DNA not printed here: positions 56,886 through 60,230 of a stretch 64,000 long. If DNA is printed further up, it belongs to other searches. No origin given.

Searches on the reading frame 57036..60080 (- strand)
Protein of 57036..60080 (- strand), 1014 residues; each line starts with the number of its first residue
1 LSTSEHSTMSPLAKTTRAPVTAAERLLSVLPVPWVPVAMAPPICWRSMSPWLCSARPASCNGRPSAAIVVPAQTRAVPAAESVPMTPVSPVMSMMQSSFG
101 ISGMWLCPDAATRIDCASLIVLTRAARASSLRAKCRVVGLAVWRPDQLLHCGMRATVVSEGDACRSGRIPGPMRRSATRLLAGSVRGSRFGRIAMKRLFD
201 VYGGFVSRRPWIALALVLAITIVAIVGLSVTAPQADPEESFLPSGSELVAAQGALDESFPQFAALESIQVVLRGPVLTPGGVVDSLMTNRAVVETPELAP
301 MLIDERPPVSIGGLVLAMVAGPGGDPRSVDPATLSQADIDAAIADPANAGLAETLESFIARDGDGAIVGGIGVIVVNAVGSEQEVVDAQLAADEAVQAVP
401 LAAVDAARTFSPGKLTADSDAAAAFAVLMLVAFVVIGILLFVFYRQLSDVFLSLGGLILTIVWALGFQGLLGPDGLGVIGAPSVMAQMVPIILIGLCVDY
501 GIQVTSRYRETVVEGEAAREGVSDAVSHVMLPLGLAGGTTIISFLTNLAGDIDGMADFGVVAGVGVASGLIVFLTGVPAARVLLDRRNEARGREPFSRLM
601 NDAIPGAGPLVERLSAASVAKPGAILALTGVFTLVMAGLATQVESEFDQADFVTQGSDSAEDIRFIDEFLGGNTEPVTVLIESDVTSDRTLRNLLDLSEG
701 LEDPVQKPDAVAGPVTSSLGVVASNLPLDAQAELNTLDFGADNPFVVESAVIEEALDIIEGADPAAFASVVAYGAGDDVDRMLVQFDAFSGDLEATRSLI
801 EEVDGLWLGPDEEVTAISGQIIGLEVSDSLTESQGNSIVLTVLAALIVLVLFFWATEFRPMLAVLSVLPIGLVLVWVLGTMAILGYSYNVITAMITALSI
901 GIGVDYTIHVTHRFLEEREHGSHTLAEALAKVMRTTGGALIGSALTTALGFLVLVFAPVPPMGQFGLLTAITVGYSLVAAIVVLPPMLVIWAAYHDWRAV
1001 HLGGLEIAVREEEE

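Call 38: search_protein_families(library=pfam, proteins=[window:57036-60080:-], max_evalue=0.001)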
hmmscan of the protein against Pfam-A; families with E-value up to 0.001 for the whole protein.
window:57036-60080:- (1014 aa): 5 families
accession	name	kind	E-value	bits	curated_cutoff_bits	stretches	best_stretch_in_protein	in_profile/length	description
PF03176.21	MMPL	-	4.7e-28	98.5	20.5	2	824-993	135-304/333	MMPL family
PF02460.24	Patched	-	1.5e-08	35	23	1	840-990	5-156/156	Patched SSD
PF12349.14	Sterol-sensing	-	1e-05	25.9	22.3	1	859-988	5-133/153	Sterol-sensing domain of SREBP cleavage-activation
PF02355.23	SecD_SecF_C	-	5.4e-05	23.1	20.5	1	813-990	12-185/189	Protein export membrane protein SecD/SecF, C-terminal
PF00873.25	ACR_tran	-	0.00013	20.3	28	1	842-983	339-481/1021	AcrB/AcrD/AcrF family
